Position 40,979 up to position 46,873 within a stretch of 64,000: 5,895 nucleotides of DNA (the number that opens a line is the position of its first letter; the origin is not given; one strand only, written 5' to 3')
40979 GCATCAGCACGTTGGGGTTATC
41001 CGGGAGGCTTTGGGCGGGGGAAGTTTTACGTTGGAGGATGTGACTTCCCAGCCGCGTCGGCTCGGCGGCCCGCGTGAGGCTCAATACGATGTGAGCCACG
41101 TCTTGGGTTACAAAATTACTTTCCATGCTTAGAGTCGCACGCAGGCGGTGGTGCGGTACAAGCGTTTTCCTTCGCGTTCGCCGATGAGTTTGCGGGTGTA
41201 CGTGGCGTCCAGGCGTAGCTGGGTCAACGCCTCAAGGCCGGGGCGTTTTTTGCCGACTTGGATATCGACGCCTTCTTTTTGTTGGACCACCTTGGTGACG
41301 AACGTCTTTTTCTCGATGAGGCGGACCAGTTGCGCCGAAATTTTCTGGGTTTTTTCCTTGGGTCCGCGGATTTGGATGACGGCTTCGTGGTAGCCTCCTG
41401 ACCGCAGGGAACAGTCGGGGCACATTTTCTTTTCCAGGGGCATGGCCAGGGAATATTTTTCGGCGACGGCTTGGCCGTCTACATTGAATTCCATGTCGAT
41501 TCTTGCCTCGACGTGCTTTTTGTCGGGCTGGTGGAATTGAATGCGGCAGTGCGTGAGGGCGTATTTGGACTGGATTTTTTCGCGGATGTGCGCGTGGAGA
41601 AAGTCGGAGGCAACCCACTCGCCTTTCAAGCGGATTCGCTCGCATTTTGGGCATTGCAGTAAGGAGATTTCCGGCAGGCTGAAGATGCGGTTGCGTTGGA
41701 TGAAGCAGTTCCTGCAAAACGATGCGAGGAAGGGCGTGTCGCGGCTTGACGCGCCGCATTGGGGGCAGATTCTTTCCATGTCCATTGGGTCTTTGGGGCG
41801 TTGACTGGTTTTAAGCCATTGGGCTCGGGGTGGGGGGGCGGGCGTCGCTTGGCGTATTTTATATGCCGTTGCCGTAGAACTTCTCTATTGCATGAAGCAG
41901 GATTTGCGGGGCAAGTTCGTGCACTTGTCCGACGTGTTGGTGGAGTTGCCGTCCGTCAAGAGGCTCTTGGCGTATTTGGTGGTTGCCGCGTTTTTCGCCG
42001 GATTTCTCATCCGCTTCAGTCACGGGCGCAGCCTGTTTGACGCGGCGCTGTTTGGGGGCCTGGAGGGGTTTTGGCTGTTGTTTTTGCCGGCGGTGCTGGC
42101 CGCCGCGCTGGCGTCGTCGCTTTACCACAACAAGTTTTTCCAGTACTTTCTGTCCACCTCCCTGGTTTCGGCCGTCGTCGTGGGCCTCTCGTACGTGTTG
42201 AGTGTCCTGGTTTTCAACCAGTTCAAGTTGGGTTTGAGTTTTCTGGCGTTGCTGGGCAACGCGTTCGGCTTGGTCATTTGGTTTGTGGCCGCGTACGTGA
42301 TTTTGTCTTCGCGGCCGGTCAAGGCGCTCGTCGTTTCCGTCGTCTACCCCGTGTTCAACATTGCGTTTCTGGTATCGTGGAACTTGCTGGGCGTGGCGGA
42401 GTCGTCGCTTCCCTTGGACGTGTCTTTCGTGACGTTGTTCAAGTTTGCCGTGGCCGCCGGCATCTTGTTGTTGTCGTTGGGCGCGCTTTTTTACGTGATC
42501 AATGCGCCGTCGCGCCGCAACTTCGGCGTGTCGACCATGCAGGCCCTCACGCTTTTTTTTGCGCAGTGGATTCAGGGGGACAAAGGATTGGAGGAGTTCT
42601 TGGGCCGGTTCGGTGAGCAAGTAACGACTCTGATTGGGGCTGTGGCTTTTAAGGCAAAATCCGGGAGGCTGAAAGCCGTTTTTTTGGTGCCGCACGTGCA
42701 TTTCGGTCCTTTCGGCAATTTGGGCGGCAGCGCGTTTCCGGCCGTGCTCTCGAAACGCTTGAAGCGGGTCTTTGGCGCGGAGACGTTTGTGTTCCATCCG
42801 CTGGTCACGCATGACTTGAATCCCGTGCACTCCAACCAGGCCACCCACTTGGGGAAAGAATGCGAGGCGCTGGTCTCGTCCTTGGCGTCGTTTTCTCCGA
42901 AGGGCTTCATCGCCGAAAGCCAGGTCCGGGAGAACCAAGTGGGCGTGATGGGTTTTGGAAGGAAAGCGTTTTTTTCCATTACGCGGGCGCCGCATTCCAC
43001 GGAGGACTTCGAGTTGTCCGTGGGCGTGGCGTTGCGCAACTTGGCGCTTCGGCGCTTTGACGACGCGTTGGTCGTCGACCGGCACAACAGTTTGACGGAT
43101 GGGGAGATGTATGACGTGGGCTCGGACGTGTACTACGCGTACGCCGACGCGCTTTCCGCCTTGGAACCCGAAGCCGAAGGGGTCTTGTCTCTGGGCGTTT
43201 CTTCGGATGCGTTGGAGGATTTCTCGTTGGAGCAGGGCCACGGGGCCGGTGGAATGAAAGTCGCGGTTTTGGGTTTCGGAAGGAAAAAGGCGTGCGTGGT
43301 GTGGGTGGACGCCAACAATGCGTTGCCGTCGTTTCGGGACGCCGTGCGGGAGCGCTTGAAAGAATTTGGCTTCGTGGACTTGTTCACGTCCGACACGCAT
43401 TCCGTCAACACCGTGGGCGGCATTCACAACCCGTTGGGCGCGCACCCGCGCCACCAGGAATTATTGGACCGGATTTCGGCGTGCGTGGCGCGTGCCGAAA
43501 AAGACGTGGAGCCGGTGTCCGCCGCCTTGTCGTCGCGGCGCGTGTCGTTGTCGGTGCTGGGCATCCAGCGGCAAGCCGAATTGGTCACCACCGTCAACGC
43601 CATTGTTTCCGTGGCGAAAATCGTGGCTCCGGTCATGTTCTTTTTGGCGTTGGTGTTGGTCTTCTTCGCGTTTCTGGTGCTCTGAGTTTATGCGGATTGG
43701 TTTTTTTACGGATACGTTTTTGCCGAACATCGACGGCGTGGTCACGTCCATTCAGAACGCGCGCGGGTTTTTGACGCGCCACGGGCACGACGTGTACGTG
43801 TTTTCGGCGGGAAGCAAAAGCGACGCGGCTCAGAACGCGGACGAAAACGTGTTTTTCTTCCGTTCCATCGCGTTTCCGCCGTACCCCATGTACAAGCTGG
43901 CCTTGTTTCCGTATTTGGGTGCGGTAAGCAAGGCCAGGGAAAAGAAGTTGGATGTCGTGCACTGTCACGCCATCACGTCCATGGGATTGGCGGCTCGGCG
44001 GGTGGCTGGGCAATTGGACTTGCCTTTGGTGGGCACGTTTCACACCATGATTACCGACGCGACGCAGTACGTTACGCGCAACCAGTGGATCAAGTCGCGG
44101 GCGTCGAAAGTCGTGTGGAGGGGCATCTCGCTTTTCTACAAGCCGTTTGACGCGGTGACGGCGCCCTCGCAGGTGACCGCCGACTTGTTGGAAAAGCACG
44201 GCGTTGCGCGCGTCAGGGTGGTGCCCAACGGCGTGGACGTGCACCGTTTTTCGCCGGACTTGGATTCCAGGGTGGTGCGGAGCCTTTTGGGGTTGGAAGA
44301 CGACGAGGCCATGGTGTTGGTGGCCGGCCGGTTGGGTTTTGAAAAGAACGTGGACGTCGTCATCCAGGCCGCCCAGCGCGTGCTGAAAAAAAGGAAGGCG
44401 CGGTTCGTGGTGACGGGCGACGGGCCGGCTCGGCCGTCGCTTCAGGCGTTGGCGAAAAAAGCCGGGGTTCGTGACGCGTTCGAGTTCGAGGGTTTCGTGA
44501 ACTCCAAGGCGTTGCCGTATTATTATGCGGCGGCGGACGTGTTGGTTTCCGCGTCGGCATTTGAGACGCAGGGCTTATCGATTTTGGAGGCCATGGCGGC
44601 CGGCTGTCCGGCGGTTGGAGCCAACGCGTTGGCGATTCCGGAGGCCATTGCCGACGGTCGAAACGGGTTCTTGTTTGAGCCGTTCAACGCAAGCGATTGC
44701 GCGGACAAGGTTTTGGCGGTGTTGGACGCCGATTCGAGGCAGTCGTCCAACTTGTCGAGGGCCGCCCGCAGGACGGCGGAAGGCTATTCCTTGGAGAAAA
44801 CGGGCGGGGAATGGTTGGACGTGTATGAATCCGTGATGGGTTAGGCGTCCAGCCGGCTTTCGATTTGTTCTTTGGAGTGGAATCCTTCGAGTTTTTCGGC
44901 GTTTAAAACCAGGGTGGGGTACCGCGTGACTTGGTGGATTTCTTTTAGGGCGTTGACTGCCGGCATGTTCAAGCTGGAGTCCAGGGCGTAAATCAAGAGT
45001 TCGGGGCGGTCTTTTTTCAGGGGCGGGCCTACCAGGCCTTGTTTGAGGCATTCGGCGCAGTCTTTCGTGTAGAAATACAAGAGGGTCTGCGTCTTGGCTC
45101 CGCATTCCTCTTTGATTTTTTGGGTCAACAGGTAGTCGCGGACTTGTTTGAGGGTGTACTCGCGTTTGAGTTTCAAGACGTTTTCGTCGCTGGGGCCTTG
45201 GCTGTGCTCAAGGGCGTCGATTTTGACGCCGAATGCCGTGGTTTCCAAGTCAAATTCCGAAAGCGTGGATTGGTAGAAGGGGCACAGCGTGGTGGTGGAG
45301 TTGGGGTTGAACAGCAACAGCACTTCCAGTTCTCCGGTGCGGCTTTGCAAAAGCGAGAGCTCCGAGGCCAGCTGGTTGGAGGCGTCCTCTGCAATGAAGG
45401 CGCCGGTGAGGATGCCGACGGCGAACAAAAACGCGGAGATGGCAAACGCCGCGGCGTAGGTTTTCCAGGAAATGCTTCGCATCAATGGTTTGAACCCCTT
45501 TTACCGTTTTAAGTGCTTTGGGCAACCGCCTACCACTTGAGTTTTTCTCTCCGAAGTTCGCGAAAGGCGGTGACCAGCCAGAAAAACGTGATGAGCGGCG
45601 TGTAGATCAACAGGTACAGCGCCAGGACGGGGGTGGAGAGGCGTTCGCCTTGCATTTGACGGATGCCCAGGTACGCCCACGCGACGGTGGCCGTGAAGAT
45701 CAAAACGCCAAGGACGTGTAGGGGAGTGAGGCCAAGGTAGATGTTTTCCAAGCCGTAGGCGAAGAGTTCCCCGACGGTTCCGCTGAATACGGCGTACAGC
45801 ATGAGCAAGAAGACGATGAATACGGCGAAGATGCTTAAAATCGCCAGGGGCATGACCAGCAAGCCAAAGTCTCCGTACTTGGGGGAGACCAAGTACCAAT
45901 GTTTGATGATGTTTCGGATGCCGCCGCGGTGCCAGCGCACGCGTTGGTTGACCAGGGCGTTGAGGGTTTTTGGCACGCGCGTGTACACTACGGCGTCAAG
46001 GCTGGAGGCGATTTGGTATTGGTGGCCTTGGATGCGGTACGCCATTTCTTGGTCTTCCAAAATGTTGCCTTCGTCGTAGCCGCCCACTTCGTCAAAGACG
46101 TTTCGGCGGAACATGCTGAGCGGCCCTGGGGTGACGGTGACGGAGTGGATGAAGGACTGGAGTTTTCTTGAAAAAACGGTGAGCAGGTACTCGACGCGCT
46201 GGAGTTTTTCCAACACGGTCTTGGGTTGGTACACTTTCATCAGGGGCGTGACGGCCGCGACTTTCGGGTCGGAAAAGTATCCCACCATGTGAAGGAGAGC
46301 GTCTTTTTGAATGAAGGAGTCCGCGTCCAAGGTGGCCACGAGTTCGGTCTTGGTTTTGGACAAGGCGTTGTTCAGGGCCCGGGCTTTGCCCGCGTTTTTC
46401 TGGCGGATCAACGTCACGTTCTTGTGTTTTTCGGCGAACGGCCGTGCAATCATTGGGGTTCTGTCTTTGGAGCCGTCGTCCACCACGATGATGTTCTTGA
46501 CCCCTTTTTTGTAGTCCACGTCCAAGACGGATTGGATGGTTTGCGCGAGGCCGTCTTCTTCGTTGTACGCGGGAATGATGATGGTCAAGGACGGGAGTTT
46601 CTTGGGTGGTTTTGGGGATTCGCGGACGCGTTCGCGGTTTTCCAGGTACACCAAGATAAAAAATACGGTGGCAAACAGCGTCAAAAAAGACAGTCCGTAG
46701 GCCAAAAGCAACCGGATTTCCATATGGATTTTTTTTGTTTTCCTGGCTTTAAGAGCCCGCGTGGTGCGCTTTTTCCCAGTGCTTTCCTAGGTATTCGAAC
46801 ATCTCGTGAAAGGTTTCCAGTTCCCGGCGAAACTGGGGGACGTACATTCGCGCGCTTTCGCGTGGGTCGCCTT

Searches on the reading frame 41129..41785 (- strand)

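Call 97: search_protein_families(library=pfam, proteins=[window:41129-41785:-], max_evalue=0.001)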
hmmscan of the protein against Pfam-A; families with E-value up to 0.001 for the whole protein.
window:41129-41785:- (218 aa): 1 family
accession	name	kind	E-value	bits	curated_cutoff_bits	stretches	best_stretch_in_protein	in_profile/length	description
PF04981.18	NMD3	-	2.2e-33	116.2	24.9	1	7-218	1-243/243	NMD3 family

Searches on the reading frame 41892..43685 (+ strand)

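Call 19: search_protein_families(library=pfam, proteins=[window:41892-43685:+], max_evalue=0.00001)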
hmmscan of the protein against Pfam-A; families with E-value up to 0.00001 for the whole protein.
window:41892-43685:+ (597 aa): 1 family
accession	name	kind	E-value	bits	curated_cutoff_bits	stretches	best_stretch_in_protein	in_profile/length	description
PF09843.14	DUF2070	-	1.3e-103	347.8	30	1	12-589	4-560/561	Predicted membrane protein (DUF2070)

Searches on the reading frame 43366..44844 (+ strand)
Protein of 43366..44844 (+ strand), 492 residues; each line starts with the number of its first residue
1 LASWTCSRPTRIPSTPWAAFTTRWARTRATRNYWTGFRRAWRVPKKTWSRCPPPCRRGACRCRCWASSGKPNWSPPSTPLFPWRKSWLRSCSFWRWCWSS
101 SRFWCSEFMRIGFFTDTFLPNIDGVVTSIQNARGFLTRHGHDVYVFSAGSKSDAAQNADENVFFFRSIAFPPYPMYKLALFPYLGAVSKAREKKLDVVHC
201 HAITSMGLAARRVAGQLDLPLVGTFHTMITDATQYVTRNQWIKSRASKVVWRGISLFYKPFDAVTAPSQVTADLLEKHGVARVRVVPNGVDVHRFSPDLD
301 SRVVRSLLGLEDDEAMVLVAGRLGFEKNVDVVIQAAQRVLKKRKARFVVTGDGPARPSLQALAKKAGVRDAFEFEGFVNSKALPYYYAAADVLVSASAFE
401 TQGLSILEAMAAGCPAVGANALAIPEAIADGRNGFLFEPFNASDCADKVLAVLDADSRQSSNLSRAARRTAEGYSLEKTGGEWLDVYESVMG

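Call 19: search_protein_families(library=pfam, proteins=[window:43366-44844:+], max_evalue=0.00001)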
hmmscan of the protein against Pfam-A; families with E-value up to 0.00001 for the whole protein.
window:43366-44844:+ (492 aa): 4 families
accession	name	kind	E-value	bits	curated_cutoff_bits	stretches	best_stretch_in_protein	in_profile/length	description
PF00534.26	Glycos_transf_1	-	2.9e-36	125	26.4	1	309-469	10-171/172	Glycosyl transferases group 1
PF13692.12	Glyco_trans_1_4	-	2.1e-33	116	27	1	316-454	3-141/142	Glycosyl transferases group 1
PF13439.12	Glyco_transf_4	-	4.5e-32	111.8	28.5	1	122-294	1-170/170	Glycosyltransferase Family 4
PF13579.12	Glyco_trans_4_4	-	2.4e-19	70.7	29.7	1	124-289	2-158/158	Glycosyl transferase 4-like domain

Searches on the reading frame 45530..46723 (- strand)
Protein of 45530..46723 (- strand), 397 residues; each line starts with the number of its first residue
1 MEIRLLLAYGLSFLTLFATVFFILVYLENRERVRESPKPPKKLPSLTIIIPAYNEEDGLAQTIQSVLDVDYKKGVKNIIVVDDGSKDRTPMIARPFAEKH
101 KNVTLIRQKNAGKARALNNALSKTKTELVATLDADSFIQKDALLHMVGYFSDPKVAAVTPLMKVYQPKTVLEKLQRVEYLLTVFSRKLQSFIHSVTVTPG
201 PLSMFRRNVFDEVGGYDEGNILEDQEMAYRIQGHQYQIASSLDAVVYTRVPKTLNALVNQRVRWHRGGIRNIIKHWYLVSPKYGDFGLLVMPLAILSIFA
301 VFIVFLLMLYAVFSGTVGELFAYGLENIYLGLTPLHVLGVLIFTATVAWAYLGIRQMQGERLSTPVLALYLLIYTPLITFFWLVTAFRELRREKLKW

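Call 19: search_protein_families(library=pfam, proteins=[window:45530-46723:-], max_evalue=0.00001)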
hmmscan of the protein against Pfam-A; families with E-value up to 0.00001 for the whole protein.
window:45530-46723:- (397 aa): 6 families
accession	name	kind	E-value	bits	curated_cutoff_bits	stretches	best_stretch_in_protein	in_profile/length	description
PF00535.33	Glycos_transf_2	-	8.4e-36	123.9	23.3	1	47-213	1-167/168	Glycosyl transferase family 2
PF13641.12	Glyco_tranf_2_3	-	2.9e-32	113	27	1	44-267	1-230/230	Glycosyltransferase like family 2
PF13632.12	Glyco_trans_2_3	-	6.5e-21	75.5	27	1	129-312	2-196/198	Glycosyl transferase family group 2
PF13506.12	Glyco_transf_21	-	3.8e-16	59.5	21.7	1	113-266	18-174/174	Glycosyl transferase family 21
PF10111.15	Glyco_tranf_2_2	-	3e-11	43.8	27.3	1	47-240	1-208/276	Glycosyltransferase like family 2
PF03142.21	Chitin_synth_2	-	1.1e-09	37.9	27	0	123-212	199-291/527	Chitin synthase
